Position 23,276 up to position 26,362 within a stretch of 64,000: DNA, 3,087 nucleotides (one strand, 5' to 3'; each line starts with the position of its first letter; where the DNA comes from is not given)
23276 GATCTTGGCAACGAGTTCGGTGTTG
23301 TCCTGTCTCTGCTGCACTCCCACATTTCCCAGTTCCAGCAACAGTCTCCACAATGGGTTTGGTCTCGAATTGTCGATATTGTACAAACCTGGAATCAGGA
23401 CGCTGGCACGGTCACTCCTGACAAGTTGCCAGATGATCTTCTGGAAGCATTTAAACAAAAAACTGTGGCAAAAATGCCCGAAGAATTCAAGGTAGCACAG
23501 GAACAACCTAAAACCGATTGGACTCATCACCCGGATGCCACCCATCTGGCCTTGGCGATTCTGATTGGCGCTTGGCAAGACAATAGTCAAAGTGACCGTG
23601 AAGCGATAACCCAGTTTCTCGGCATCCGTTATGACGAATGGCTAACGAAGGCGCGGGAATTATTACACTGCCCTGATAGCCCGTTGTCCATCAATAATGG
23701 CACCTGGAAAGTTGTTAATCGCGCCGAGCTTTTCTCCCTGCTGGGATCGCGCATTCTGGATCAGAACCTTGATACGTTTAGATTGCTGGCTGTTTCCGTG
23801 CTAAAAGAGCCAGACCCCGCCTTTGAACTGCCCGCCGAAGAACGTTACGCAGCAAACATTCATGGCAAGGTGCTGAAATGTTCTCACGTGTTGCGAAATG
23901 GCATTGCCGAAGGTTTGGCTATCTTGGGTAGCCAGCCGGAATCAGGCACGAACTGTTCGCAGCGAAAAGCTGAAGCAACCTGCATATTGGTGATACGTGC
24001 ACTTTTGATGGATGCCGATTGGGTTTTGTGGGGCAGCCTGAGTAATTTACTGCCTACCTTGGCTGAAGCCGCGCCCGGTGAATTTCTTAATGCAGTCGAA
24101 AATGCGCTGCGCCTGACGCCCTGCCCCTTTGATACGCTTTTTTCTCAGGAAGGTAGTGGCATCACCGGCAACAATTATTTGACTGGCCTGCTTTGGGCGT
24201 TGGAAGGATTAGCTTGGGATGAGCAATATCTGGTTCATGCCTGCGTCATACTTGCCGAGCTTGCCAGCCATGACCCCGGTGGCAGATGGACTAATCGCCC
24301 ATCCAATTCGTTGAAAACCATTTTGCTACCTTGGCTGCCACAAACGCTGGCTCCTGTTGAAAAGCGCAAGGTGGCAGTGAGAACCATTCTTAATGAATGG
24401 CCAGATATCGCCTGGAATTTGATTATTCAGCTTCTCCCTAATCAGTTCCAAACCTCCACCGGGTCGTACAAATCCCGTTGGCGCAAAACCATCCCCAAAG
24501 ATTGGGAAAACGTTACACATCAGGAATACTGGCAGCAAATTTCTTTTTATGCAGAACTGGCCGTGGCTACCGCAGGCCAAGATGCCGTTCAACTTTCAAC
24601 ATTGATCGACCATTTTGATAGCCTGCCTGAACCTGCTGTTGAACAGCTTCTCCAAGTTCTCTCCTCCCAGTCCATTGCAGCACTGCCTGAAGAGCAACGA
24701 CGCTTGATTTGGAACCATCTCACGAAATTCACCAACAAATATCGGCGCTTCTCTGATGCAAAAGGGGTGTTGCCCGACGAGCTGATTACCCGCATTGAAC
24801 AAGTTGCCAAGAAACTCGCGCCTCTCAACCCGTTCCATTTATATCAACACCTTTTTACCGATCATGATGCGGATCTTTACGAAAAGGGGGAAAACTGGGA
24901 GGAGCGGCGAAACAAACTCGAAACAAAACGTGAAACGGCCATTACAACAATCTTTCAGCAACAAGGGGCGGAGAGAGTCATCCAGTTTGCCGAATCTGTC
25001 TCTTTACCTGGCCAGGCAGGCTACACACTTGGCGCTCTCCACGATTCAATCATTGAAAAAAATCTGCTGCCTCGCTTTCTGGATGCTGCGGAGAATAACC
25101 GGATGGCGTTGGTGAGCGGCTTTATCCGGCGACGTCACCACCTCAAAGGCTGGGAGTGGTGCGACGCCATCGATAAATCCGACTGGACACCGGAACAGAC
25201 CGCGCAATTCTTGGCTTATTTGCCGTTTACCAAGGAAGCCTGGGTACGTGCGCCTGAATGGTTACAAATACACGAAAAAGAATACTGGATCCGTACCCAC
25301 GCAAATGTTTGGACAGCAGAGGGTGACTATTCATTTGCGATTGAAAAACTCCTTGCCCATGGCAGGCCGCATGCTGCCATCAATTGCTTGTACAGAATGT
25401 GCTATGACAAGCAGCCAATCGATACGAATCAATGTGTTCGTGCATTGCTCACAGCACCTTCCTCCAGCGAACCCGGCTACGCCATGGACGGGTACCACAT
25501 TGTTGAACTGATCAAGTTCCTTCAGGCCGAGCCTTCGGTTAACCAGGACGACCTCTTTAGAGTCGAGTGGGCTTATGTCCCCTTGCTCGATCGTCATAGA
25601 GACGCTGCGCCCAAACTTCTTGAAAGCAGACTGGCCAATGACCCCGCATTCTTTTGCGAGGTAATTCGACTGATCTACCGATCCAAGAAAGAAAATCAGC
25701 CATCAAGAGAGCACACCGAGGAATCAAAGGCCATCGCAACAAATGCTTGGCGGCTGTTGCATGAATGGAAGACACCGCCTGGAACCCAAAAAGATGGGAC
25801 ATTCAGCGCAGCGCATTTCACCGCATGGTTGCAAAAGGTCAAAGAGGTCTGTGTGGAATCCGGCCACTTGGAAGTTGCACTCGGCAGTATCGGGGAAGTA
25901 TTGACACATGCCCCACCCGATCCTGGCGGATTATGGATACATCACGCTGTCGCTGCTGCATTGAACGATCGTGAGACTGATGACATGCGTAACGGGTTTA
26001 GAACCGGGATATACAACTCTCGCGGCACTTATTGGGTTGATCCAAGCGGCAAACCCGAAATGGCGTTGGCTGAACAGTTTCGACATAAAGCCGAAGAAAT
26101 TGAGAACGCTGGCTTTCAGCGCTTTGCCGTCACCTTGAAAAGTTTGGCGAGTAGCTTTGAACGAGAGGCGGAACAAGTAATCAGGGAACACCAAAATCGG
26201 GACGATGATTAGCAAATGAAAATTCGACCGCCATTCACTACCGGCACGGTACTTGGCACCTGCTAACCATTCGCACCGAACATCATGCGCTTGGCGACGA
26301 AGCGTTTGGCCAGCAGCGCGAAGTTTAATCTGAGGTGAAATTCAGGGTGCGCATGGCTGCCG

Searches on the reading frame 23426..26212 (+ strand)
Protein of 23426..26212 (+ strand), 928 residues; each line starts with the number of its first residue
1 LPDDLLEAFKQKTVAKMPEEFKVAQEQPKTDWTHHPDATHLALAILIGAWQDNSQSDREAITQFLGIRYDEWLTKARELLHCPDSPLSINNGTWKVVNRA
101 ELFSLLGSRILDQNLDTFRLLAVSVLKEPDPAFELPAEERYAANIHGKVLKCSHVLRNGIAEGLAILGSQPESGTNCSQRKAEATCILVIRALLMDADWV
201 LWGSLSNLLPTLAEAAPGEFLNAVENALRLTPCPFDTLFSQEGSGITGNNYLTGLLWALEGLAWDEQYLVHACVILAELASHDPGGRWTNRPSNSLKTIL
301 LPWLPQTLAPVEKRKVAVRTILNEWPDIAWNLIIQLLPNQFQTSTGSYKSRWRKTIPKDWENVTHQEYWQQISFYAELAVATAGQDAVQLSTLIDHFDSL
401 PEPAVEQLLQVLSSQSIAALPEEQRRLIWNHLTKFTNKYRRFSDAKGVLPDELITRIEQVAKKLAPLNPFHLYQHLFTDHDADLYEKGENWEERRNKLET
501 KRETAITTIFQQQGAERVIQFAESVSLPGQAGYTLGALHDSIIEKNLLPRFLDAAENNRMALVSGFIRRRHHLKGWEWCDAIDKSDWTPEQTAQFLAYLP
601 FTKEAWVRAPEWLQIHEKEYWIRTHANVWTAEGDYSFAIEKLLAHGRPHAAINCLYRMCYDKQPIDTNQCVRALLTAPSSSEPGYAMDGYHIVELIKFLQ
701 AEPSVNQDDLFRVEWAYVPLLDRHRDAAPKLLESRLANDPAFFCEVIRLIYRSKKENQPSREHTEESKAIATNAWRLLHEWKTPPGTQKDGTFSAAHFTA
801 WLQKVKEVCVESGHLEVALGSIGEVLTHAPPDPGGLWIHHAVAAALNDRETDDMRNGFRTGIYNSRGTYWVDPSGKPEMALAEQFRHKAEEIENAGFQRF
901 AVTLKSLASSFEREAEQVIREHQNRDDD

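Call 7: search_protein_families(library=pfam, proteins=[window:23426-26212:+])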
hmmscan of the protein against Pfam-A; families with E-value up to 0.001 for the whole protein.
window:23426-26212:+ (928 aa): 0 families

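Call 47: find_homologous_proteins(query=window:23426-26212:+)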
Query window:23426-26212:+ (928 aa): 2374 proteins with E <= 0.001 among 8000 candidates; the best 120 are listed.
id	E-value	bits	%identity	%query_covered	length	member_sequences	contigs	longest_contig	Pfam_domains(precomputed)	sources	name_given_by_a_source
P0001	0.0e+0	2134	100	98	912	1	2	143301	-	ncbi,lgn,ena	-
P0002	0.0e+0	1685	78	100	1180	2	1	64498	-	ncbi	-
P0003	0.0e+0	1684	78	100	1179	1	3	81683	-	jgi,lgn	-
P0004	0.0e+0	1676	78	100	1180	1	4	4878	-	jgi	-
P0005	0.0e+0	1660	77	100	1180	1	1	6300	-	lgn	-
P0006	0.0e+0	1657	76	100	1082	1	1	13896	-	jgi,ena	-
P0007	0.0e+0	1657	76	100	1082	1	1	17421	-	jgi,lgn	-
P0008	0.0e+0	1656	78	99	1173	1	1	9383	-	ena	-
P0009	0.0e+0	1655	77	100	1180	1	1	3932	-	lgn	-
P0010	0.0e+0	1655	77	100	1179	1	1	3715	-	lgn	-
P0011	0.0e+0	1652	77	100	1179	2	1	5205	-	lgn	-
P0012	0.0e+0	1652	77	100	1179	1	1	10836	-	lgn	-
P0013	0.0e+0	1651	77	100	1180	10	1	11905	-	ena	-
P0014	0.0e+0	1649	77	100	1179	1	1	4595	-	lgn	-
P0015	0.0e+0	1648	77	100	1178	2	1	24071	-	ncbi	-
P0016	0.0e+0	1648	76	100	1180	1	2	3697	-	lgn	-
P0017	0.0e+0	1648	77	100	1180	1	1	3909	-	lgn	-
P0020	0.0e+0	1641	76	100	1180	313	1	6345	-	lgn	-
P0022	0.0e+0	1640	76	100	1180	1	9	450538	-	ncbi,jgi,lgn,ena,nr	ncbi:MAG: hypothetical protein A2286_06845 [Gammaproteobacteria bacterium RIFOXYA12_FULL_61_12]|nr:M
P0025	0.0e+0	1632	76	100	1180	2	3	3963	-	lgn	-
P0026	0.0e+0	1629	76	100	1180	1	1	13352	-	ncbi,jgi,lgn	jgi:hypothetical protein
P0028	0.0e+0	1627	76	100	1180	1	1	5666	-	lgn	-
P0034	0.0e+0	1623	76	100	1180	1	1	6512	-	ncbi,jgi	jgi:hypothetical protein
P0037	0.0e+0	1619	75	100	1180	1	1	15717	-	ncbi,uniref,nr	ncbi:hypothetical protein [Chlorobium sp. N1]|uniref:hypothetical protein n=1 Tax=Chlorobium sp. N1 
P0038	0.0e+0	1619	75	100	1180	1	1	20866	-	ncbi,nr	ncbi:MAG: hypothetical protein RI826_08390 [Chlorobium phaeovibrioides]|nr:hypothetical protein [Chl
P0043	0.0e+0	1616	75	100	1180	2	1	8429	-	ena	-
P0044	0.0e+0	1616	75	100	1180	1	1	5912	-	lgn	-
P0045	0.0e+0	1615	74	100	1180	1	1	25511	-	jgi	jgi:hypothetical protein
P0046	0.0e+0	1615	74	100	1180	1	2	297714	-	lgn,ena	-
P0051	0.0e+0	1612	76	100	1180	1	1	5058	-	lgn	-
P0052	0.0e+0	1611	74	100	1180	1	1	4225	-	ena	-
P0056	0.0e+0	1606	74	100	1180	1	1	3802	-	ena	-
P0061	0.0e+0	1602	74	100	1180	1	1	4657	-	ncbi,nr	ncbi:MAG: hypothetical protein J7M40_17130 [Planctomycetes bacterium]|nr:hypothetical protein [Planc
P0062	0.0e+0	1602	74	100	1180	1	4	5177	-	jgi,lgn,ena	-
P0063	0.0e+0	1602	74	100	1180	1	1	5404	-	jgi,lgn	jgi:hypothetical protein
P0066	0.0e+0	1599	74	100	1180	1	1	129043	-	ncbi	-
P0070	0.0e+0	1597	75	100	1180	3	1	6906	-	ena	-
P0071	0.0e+0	1597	74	100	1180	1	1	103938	-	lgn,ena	-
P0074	0.0e+0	1595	74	100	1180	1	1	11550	-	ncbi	-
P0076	0.0e+0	1595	74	100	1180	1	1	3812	-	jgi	-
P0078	0.0e+0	1592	74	100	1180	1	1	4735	-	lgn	-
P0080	0.0e+0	1590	74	100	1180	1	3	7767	-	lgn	-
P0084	0.0e+0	1584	73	100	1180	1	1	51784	-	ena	-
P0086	0.0e+0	1583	73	100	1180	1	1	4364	-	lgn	-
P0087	0.0e+0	1583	73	100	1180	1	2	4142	-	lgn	-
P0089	0.0e+0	1582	73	100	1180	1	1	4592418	-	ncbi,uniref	ncbi:hypothetical protein ACJJID_02440 [Microbulbifer sp. CnH-101-G]|uniref:hypothetical protein n=1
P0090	0.0e+0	1581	72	100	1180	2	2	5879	-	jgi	jgi:hypothetical protein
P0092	0.0e+0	1580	73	100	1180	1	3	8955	-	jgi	jgi:hypothetical protein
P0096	0.0e+0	1580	73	100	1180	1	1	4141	-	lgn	-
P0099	0.0e+0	1577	75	99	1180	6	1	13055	-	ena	-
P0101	0.0e+0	1577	73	100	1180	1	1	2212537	-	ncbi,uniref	ncbi:hypothetical protein ACLD02_06000 [Alloalcanivorax sp. C16-2]|uniref:hypothetical protein n=1 T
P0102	0.0e+0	1577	73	100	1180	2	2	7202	-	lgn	-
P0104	0.0e+0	1574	74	100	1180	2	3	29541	-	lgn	-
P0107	0.0e+0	1571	72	100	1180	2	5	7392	-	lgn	-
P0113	0.0e+0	1567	73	100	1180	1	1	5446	-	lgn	-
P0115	0.0e+0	1566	72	100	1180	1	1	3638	-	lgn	-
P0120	0.0e+0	1562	73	100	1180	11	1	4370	-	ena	-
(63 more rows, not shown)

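Call 48: find_encoding_contigs(protein=P0001, flank=10000, max_places=10)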
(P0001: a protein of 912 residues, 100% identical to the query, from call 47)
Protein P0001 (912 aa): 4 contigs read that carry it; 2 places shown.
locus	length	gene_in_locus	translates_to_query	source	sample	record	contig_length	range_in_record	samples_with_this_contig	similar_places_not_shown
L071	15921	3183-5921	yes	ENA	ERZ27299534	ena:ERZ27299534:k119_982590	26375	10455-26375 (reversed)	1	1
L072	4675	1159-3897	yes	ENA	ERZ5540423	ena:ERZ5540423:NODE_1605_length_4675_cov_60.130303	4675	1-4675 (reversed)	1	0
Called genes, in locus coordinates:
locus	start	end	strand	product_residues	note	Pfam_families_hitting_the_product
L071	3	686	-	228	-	?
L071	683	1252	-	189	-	PF00117:GATase, PF07722:Peptidase_C26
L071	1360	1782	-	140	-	PF01934:HepT-like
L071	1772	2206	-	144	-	PF01909:NTP_transf_2 (weak), PF18765:Polbeta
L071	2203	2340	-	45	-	-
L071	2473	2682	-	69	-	-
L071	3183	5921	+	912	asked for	-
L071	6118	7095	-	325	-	PF16881:LIAS_N, PF04055:Radical_SAM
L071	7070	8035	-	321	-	PF01073:3Beta_HSD, PF01370:Epimerase, PF02719:Polysacc_synt_2 (weak), PF04321:RmlD_sub_bind, PF05368:NmrA (weak), PF13460:NAD_binding_10, PF16363:GDP_Man_Dehyd, PF07993:NAD_binding_4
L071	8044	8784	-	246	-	PF00535:Glycos_transf_2 (weak), PF13641:Glyco_tranf_2_3 (faint)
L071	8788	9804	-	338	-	PF00535:Glycos_transf_2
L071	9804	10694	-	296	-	PF00535:Glycos_transf_2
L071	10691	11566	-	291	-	PF13489:Methyltransf_23, PF08241:Methyltransf_11, PF08242:Methyltransf_12 (weak)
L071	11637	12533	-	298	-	PF00535:Glycos_transf_2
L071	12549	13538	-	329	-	PF00535:Glycos_transf_2, PF13641:Glyco_tranf_2_3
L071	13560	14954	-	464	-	-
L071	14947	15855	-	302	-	PF01073:3Beta_HSD (weak), PF01370:Epimerase, PF04321:RmlD_sub_bind (weak), PF16363:GDP_Man_Dehyd, PF13460:NAD_binding_10 (weak)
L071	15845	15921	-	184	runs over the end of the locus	PF00908:dTDP_sugar_isom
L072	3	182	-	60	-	?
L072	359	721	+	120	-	-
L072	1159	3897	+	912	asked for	-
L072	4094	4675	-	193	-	?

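Call 49: find_encoding_contigs(protein=P0002, flank=10000, max_places=4)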
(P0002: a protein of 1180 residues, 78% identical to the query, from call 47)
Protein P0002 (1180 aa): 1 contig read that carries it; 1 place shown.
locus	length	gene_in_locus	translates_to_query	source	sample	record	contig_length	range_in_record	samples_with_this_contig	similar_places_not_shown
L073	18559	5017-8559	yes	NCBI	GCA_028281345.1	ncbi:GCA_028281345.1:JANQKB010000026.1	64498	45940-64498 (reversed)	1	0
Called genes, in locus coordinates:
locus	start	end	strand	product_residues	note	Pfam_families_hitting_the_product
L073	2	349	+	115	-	?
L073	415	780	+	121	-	PF08332:CaMKII_AD, PF13474:SnoaL_3, PF14534:DUF4440, PF12680:SnoaL_2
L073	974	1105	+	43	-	-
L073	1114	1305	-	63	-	-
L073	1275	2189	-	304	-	PF08843:AbiEii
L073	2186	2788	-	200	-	PF13338:AbiEi_4, PF17194:AbiEi_3_N (faint)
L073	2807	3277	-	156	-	PF12728:HTH_17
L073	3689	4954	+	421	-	-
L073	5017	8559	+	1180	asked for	-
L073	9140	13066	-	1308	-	PF01326:PPDK_N, PF27448:Rph_4th (weak), PF00391:PEP-utilizers, PF04055:Radical_SAM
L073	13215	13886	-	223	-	-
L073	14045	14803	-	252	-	PF08975:2H-phosphodiest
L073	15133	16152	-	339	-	PF01582:TIR, PF13676:TIR_2, PF14462:Prok-E2_E (faint)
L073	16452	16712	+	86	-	-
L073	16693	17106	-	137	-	-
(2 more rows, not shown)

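Call 50: find_encoding_contigs(protein=P0003, flank=10000, max_places=4)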
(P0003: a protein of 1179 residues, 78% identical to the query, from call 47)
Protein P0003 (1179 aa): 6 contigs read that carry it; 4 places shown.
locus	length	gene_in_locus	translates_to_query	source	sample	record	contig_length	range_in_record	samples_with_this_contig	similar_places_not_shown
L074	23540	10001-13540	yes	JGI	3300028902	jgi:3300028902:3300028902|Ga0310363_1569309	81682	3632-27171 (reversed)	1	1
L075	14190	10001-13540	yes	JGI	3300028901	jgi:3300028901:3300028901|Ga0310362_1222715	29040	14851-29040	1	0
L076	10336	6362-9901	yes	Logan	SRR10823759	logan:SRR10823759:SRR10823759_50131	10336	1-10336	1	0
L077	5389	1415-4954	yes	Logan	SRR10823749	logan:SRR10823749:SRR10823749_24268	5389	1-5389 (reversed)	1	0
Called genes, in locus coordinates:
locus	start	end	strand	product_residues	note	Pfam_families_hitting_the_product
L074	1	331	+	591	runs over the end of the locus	PF05496:RuvB_N (weak), PF13177:DNA_pol3_delta2, PF13401:AAA_22 (weak), PF13604:AAA_30 (faint), PF00004:AAA, PF07728:AAA_5 (weak), PF22608:DNAX_ATPase_lid, PF12169:DNA_pol3_gamma3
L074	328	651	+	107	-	PF02575:YbaB_DNA_bd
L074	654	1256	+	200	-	PF21176:RecR_HhH, PF02132:RecR_ZnF (weak), PF13662:Toprim_4, PF01751:Toprim, PF21175:RecR_C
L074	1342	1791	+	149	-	PF21157:DksA_N, PF01258:zf-dskA_traR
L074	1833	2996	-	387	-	PF13431:TPR_17 (faint), PF00515:TPR_1 (faint), PF07719:TPR_2 (faint), PF13181:TPR_8 (faint), PF13414:TPR_11 (faint), PF13424:TPR_12 (faint), PF13432:TPR_16 (faint)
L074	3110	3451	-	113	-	-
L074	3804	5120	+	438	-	PF01134:GIDA, PF01262:AlaDh_PNT_C (weak), PF01266:DAO, PF03486:HI0933_like (faint), PF07992:Pyr_redox_2 (weak), PF12831:FAD_oxidored (weak), PF13450:NAD_binding_8 (weak)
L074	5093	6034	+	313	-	PF02899:Phage_int_SAM_1, PF13495:Phage_int_SAM_4 (faint), PF00589:Phage_integrase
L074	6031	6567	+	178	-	PF00227:Proteasome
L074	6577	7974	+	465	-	PF00004:AAA (weak), PF07728:AAA_5 (faint), PF13401:AAA_22 (faint), PF07724:AAA_2, PF00004:AAA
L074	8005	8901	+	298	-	PF00696:AA_kinase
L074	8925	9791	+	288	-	PF04389:Peptidase_M28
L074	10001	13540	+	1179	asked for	-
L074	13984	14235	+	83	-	-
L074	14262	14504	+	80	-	PF10049:DUF2283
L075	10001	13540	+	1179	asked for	-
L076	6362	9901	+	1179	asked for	-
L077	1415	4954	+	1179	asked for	-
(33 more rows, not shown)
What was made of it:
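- The orphan lies 50 nt from a frameshifted, horizontally spread 1180-aa gene (73-78% aa identity in Chlorobium, Planctomycetes and Gammaproteobacteria; calls 47, 49, 50).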

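Call 77: search_protein_families(library=padloc, proteins=[P0002], max_evalue=0.01)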
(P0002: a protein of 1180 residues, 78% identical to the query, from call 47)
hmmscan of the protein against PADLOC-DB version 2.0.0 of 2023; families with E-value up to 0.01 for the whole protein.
P0002 (1180 aa): 0 families

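Call 80: search_protein_families(library=ncbifam, proteins=[P0002], max_evalue=0.01)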
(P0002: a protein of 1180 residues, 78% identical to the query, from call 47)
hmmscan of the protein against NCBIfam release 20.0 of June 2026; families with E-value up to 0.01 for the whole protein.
P0002 (1180 aa): 1 family
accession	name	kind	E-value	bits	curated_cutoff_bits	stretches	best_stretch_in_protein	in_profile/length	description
NF033937.0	porH_1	subfamily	0.0012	19.1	100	0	118-160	15-57/97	PorH family porin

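Call 83: list_cluster_members(proteins=[P0001, P0121])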
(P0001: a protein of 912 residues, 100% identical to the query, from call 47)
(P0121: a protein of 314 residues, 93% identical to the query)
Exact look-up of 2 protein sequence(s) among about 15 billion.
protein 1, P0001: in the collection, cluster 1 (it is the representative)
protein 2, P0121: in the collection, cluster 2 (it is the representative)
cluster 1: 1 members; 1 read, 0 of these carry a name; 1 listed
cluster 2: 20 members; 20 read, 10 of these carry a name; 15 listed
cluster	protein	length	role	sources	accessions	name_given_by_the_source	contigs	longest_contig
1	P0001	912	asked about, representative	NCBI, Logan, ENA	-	-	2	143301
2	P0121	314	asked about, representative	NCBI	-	-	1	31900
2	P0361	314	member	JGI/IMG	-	lipoic acid synthetase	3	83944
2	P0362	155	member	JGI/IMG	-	lipoic acid synthetase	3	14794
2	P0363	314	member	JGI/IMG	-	lipoic acid synthetase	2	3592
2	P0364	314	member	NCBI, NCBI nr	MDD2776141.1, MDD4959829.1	MAG: lipoyl synthase [Gallionella sp.] | lipoyl synthase [Gallionella sp.]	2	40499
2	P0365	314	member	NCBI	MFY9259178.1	MAG: lipoyl synthase [Gallionella sp.]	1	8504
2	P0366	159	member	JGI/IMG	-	lipoic acid synthetase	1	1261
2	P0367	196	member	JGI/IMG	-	lipoic acid synthetase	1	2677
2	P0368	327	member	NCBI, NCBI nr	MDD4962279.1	MAG: lipoyl synthase [Gallionella sp.] | lipoyl synthase [Gallionella sp.]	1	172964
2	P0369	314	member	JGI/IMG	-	lipoic acid synthetase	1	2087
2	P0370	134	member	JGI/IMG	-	lipoic acid synthetase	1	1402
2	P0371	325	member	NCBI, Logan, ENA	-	-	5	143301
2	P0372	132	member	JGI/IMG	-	-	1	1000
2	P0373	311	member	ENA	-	-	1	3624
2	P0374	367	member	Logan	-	-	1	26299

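Call 84: find_encoding_contigs(protein=P0368, flank=10000, max_places=2)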
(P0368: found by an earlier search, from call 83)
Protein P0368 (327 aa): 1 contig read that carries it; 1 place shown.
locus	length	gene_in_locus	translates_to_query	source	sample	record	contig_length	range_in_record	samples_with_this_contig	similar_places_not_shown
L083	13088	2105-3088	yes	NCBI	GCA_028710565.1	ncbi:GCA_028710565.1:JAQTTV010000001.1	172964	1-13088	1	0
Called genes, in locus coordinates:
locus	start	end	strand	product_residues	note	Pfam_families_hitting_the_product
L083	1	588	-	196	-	PF00027:cNMP_binding, PF00563:EAL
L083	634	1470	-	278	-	PF21917:NMB0537_N, PF00571:CBS (weak), PF03471:CorC_HlyC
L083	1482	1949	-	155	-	PF02130:YbeY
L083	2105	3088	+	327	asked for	PF16881:LIAS_N, PF04055:Radical_SAM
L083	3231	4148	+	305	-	PF02091:tRNA-synt_2e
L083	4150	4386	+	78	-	PF13711:DUF4160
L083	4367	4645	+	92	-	PF10387:DUF2442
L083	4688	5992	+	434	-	-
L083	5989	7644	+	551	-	PF00515:TPR_1 (faint), PF07719:TPR_2 (faint), PF10952:DUF2753 (faint), PF13181:TPR_8 (faint), PF13414:TPR_11 (faint), PF13424:TPR_12 (faint)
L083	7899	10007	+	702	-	PF02092:tRNA_synt_2f, PF05746:DALR_1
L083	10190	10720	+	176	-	PF08645:PNK3P, PF13419:HAD_2 (faint), PF00702:Hydrolase, PF13242:Hydrolase_like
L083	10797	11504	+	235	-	PF01553:Acyltransferase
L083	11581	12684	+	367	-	PF07719:TPR_2 (faint), PF13174:TPR_6 (faint), PF13371:TPR_9 (faint), PF13414:TPR_11 (faint), PF13432:TPR_16 (weak), PF14559:TPR_19 (weak), PF00515:TPR_1 (weak), PF24125:Cds6_C, +4 more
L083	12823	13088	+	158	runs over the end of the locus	PF00160:Pro_isomerase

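Call 87: find_encoding_contigs(protein=P0374, flank=10000, max_places=2)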
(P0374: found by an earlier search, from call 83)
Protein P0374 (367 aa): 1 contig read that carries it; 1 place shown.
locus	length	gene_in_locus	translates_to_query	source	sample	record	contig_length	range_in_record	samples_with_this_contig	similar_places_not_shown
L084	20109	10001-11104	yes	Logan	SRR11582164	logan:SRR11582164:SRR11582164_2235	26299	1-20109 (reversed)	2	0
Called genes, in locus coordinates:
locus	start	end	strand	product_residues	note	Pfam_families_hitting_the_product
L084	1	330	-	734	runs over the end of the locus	PF00580:UvrD-helicase, PF13245:AAA_19, PF13087:AAA_12 (faint), PF13361:UvrD_C, PF13538:UvrD_C_2, PF21196:PcrA_UvrD_tudor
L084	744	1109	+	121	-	PF01381:HTH_3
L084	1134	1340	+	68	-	-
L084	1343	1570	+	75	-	-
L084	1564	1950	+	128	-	PF01850:PIN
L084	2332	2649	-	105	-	PF13560:HTH_31, PF01381:HTH_3 (faint)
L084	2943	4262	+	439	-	-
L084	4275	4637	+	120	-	-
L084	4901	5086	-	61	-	-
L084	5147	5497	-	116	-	PF00580:UvrD-helicase, PF13245:AAA_19 (weak)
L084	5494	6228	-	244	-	-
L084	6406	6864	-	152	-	-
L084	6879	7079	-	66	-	-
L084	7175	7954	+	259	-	PF12833:HTH_18, PF00165:HTH_AraC (weak)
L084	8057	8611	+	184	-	PF14921:APCDDC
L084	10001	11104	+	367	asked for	PF16881:LIAS_N, PF04055:Radical_SAM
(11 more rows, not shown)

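Call 91: find_encoding_contigs(protein=P0373, flank=10000, max_places=3)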
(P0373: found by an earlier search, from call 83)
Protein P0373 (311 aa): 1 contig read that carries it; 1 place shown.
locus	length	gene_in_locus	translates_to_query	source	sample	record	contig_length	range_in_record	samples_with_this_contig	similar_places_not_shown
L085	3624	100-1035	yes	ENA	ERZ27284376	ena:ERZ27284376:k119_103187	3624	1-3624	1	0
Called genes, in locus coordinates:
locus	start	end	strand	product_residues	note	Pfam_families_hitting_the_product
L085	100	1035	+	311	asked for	PF16881:LIAS_N, PF04055:Radical_SAM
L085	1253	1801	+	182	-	PF03625:DUF302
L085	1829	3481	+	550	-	PF14522:Cytochrome_C7 (faint), PF22113:Mtrc-MtrF_II-IV_dom (faint), PF11783:Cytochrome_cB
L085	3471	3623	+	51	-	?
